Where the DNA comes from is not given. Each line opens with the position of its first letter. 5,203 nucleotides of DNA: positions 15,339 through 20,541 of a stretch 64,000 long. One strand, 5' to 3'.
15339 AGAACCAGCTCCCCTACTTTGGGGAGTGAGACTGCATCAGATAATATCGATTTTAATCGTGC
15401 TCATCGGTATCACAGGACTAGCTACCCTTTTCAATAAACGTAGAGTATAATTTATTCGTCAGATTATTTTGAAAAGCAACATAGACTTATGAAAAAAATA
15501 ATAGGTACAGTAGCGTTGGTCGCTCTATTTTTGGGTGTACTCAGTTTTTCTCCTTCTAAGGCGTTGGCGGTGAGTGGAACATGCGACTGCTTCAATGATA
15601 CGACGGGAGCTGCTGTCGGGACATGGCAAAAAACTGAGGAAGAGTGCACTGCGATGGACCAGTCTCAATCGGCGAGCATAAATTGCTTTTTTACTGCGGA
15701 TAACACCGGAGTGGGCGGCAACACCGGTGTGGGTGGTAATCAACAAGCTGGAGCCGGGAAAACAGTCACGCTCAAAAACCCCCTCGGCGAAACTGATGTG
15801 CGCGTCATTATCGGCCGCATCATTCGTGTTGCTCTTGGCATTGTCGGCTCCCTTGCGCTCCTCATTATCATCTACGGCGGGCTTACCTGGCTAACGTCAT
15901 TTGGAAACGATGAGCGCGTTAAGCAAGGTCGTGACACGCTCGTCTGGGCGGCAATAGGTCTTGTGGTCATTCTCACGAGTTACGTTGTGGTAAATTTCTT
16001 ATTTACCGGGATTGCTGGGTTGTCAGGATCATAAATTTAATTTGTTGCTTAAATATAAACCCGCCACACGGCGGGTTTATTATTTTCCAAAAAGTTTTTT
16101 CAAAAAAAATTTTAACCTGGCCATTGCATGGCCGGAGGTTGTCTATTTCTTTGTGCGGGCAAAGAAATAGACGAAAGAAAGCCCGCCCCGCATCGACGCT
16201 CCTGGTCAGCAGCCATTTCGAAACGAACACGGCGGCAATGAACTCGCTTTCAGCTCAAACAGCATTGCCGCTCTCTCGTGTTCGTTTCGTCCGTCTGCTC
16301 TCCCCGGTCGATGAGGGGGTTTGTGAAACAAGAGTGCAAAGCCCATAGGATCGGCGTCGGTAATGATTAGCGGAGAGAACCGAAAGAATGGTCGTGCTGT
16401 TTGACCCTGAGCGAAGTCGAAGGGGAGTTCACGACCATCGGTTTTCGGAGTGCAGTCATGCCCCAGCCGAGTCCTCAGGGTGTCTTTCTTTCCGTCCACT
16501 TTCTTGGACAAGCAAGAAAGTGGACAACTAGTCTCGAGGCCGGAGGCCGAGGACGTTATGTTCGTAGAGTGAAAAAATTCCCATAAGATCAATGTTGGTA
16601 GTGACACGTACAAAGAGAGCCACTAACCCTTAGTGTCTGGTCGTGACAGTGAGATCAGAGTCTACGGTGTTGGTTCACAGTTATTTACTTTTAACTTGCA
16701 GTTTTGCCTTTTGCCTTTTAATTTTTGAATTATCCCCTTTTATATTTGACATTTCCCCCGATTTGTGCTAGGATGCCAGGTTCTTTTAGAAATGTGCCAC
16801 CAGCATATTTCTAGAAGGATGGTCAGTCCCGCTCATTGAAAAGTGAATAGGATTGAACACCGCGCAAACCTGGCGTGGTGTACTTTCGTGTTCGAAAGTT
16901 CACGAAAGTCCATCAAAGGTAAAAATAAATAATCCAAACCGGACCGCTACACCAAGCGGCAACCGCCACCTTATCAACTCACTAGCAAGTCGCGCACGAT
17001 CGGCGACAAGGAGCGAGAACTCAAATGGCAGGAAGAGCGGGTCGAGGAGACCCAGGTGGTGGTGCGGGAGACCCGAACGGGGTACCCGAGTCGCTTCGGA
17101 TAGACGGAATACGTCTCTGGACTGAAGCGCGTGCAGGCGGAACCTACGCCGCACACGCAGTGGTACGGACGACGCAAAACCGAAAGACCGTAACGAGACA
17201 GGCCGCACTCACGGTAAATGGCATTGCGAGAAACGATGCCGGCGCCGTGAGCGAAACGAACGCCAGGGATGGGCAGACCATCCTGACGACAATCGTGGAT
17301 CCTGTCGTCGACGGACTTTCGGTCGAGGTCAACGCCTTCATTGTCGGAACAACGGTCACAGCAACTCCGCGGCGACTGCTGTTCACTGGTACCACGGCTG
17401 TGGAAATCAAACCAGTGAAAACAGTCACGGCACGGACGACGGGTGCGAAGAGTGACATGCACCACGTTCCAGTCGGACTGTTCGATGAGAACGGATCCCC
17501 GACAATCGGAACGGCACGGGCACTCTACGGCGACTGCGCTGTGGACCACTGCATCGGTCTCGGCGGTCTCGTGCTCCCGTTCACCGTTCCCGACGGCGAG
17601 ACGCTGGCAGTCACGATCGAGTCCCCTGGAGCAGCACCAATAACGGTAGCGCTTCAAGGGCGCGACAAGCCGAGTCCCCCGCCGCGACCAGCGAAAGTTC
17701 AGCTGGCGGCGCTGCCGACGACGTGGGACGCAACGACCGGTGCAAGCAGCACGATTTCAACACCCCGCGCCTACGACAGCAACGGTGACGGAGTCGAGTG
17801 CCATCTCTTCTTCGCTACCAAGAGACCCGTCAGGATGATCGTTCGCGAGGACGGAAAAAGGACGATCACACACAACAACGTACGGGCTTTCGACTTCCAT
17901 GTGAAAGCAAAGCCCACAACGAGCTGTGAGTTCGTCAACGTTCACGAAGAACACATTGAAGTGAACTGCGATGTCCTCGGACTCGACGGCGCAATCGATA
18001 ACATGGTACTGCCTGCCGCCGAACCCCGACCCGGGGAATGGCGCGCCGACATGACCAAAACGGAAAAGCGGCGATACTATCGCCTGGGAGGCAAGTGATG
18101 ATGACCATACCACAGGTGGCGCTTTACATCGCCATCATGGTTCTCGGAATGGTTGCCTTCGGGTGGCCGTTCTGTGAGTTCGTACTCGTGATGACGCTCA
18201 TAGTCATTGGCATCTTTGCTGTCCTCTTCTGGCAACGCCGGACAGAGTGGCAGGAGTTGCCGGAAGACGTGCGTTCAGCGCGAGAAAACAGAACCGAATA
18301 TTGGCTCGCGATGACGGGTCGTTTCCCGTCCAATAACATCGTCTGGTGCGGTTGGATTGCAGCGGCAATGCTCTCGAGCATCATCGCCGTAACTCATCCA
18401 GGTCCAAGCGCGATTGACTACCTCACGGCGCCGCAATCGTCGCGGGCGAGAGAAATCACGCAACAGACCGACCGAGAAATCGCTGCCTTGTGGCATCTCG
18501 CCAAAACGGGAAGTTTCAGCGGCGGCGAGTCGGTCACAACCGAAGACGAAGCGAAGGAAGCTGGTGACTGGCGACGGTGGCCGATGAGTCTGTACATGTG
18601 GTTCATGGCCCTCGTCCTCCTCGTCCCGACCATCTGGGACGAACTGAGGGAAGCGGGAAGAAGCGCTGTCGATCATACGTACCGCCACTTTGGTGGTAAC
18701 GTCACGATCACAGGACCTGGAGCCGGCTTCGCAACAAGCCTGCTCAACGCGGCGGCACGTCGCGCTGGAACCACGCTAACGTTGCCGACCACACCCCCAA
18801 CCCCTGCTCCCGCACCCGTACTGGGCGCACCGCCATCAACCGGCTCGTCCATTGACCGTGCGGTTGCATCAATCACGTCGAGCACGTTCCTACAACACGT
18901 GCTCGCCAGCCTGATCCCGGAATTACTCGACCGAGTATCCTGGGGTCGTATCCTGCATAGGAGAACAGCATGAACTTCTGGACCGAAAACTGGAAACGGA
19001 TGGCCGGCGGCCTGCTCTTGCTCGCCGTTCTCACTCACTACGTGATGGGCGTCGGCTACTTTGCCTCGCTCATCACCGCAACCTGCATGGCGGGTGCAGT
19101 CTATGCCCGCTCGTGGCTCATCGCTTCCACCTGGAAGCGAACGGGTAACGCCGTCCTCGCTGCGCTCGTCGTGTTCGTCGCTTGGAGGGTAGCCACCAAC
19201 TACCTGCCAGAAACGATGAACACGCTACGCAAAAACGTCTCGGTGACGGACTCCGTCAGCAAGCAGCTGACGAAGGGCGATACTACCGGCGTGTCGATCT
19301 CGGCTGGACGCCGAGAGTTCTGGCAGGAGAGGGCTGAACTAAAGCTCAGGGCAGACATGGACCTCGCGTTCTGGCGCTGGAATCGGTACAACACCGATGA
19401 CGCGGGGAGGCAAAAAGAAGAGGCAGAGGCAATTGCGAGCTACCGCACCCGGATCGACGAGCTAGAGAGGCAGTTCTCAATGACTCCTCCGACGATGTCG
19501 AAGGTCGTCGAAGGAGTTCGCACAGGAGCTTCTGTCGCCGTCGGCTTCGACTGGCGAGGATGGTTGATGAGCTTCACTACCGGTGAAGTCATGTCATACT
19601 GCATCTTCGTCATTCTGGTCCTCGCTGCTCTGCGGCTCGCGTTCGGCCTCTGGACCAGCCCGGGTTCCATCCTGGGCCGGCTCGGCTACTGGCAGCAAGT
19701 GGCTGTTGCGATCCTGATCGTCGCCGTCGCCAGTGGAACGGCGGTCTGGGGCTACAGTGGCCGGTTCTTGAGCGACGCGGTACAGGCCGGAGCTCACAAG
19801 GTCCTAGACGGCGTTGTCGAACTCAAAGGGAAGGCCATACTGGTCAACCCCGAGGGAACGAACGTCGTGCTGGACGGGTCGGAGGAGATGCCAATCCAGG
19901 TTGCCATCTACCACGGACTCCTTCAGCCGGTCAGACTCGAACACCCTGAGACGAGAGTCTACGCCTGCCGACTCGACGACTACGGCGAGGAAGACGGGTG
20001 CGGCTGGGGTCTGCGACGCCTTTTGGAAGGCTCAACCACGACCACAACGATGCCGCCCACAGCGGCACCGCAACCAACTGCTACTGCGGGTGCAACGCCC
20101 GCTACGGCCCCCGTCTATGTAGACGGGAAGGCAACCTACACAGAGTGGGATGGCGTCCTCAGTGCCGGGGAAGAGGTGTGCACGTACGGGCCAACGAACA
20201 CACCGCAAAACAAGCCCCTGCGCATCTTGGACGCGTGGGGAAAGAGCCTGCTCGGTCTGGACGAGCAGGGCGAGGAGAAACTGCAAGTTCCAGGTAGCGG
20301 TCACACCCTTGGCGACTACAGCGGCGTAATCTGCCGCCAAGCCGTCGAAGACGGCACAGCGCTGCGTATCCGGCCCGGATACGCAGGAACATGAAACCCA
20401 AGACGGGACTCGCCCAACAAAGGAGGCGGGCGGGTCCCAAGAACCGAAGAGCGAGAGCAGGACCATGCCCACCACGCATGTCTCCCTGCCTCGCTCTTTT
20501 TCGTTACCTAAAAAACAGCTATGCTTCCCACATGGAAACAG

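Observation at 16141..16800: Family of highly structured ~390-nt noncoding elements bounded by palindromic hairpins, three copies, each at the edge of a high-GC cassette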

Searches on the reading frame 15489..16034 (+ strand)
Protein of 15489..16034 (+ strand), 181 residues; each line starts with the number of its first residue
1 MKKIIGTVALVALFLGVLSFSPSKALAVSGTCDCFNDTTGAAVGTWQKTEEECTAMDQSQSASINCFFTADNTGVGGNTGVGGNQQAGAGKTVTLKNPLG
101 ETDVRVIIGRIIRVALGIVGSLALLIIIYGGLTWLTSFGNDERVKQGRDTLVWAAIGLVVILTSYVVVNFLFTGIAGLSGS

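Call 12: find_encoding_contigs(protein=window:15489-16034:+, flank=10000, max_places=6)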
Protein window:15489-16034:+ (181 aa): 2 contigs read that carry it; 2 places shown.
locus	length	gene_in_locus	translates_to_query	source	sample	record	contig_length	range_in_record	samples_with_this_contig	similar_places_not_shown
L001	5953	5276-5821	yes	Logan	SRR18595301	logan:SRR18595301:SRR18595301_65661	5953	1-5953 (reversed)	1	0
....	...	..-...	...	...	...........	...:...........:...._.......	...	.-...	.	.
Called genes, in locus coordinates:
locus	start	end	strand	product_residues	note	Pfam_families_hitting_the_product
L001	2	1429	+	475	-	?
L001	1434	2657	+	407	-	PF00579:tRNA-synt_1b, PF22421:SYY_C-terminal (weak), PF01479:S4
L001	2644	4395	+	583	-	PF03485:Arg_tRNA_synt_N (weak), PF00750:tRNA-synt_1d, PF05746:DALR_1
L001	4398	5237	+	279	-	PF01790:LGT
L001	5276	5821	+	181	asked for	-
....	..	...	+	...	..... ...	-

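Call 13: search_protein_families(library=pfam, proteins=[window:15489-16031:+], max_evalue=0.01)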
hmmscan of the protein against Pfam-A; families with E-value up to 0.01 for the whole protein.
window:15489-16031:+ (181 aa): 1 family
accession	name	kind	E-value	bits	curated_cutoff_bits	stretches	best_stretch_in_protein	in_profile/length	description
PF18895.5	T4SS_pilin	-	6.2e-10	39.4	26.6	1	105-171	6-71/71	Type IV secretion system pilin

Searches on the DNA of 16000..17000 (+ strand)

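Call 10: search_rna_families(source=window, start=16000, end=17000, threshold=evalue, max_evalue=10, show_alignments=3)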
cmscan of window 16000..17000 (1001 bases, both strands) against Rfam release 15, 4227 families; matches with E-value up to 10: 25.
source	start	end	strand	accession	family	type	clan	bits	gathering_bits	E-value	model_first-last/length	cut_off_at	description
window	16048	16111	-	RF02064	STnc370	Gene; sRNA;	-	34.7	54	0.0087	1-71/71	no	Enterobacterial sRNA STnc370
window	16034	16087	+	RF02064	STnc370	Gene; sRNA;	-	27.7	54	0.26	1-71/71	no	Enterobacterial sRNA STnc370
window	16038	16107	-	RF02621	BSnc120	Gene; sRNA;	-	26.7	114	0.001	1-88/88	no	Brucella sRNA 120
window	16051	16119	+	RF02900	AaHKsRNA82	Gene; sRNA;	-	25.8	51.4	0.18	1-81/81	no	Aggregatibacter sRNA 82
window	16015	16084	+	RF00513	Trp_leader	Cis-reg; leader;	-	25.6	41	0.01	1-100/100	no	Tryptophan operon leader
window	16027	16085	+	RF01859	Phe_leader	Cis-reg; leader;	-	24.2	55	0.17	1-125/125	no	Phenylalanine leader peptide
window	16055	16138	+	RF02379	csRNA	Gene; sRNA;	-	23.4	57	1.8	1-93/93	no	Cia-dependent small RNA csRNA1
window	16051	16125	-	RF01859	Phe_leader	Cis-reg; leader;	-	22.2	55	0.48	1-125/125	no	Phenylalanine leader peptide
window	16867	16954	+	RF00396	SNORA13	Gene; snRNA; snoRNA; HACA-box;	CL00028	21.9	53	0.39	1-134/134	no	Small nucleolar RNA SNORA13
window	16043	16119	-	RF00121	MicC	Gene; sRNA;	-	21.5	90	1.7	1-123/123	no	MicC RNA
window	16215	16289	-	RF03466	mir-1184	Gene; miRNA;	-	21.3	70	0.18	1-99/99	no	mir-1184 microRNA precursor family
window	16060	16142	+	RF03162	TD-2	Gene; sRNA;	CL00124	20.9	48.7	2.3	1-98/98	no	TD-2 RNA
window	16051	16116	-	RF00116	C0465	Gene; sRNA;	-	20.1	40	0.75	1-78/78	no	C0465 RNA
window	16048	16129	-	RF01772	rnk_pseudo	Cis-reg; leader;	-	19.5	55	1.5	1-108/108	no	Pseudomonas rnk leader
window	16052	16116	-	RF02495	ohsC_RNA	Gene; antitoxin;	-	18.8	50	5.5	1-77/77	no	Oppression of Hydrophobic ORF by sRNA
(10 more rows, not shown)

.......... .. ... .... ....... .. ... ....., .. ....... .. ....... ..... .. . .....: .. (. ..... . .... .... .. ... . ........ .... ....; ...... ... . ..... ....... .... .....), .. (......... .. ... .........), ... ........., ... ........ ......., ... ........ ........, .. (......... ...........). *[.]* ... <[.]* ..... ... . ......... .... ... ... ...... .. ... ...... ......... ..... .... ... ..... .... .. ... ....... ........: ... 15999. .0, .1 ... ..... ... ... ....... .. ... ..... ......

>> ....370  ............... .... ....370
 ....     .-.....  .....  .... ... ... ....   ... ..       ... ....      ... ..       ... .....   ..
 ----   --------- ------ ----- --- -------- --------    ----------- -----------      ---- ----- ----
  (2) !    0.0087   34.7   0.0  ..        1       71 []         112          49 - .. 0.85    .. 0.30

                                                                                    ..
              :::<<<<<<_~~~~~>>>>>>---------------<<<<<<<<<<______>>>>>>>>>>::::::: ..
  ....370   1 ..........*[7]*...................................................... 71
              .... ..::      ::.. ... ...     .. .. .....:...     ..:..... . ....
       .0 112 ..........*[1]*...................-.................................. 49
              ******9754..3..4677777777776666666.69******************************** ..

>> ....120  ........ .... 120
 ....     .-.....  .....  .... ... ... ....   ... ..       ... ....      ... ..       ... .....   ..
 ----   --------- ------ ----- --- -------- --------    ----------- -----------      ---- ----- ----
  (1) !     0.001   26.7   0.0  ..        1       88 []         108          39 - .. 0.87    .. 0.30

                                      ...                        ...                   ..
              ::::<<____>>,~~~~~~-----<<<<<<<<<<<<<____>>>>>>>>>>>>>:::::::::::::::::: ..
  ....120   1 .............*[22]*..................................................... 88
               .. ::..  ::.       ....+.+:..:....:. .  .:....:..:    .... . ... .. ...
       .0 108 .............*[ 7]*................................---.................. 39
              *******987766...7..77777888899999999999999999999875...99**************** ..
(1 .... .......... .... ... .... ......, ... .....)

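Call 21: search_dna_similar(query=window:16087-16560:+, collection=phages, mode=distant, max_evalue=0.01)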
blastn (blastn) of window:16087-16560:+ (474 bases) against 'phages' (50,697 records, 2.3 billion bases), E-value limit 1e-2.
No match.

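Call 22: search_dna_similar(query=window:16087-16560:+, collection=plasmids, mode=distant, max_evalue=0.01)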
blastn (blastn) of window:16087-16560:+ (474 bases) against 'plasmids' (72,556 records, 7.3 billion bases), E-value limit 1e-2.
No match.

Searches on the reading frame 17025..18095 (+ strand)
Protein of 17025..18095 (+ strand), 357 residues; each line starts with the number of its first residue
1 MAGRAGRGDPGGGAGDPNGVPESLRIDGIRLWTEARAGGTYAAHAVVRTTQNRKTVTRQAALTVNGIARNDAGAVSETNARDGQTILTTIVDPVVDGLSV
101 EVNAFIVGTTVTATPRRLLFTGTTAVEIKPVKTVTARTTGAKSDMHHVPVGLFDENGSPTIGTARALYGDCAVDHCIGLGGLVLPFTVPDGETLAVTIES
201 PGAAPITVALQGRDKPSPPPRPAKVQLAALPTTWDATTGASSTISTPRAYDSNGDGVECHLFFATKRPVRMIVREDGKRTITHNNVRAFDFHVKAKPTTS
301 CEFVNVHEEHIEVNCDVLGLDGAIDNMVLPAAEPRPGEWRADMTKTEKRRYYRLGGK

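Call 13: search_protein_families(library=pfam, proteins=[window:17025-18095:+], max_evalue=0.01)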
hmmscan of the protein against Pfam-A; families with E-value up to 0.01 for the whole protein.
window:17025-18095:+ (357 aa): 0 families

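Call 30: search_protein_families(library=phrogs, proteins=[window:17025-18095:+], max_evalue=0.01)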
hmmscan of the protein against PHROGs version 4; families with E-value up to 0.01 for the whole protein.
window:17025-18095:+ (357 aa): 0 families

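Call 38: find_homologous_proteins(query=window:17025-18095:+, max_evalue=0.001)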
Query window:17025-18095:+ (357 aa): 1 proteins with E <= 0.001 among 8000 candidates.
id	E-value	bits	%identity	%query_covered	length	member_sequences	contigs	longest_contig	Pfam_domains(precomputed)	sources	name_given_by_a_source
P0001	8.9e-205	698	100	87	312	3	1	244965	-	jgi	jgi:hypothetical protein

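Call 39: find_encoding_contigs(protein=P0001, flank=10000, max_places=6)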
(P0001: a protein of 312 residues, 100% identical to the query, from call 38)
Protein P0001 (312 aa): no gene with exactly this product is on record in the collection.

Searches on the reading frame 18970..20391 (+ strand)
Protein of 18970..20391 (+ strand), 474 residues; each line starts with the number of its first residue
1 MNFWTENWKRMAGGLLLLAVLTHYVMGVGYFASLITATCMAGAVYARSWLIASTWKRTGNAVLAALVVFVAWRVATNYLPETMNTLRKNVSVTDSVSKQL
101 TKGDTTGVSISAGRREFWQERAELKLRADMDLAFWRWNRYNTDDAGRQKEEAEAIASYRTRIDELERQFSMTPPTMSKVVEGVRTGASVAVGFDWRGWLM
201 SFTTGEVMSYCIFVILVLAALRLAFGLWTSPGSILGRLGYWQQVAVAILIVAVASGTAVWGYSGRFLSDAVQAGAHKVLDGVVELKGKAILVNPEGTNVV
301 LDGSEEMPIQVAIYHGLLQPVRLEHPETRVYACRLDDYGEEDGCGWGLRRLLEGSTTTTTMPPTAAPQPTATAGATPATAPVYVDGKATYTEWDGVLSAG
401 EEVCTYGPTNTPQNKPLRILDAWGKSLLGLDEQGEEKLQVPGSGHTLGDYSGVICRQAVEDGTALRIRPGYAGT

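Call 13: search_protein_families(library=pfam, proteins=[window:18970-20391:+], max_evalue=0.01)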
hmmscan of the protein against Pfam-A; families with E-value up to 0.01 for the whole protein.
window:18970-20391:+ (474 aa): 0 families

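Call 30: search_protein_families(library=phrogs, proteins=[window:18970-20391:+], max_evalue=0.01)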
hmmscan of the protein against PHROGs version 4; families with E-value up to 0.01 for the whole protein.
window:18970-20391:+ (474 aa): 0 families
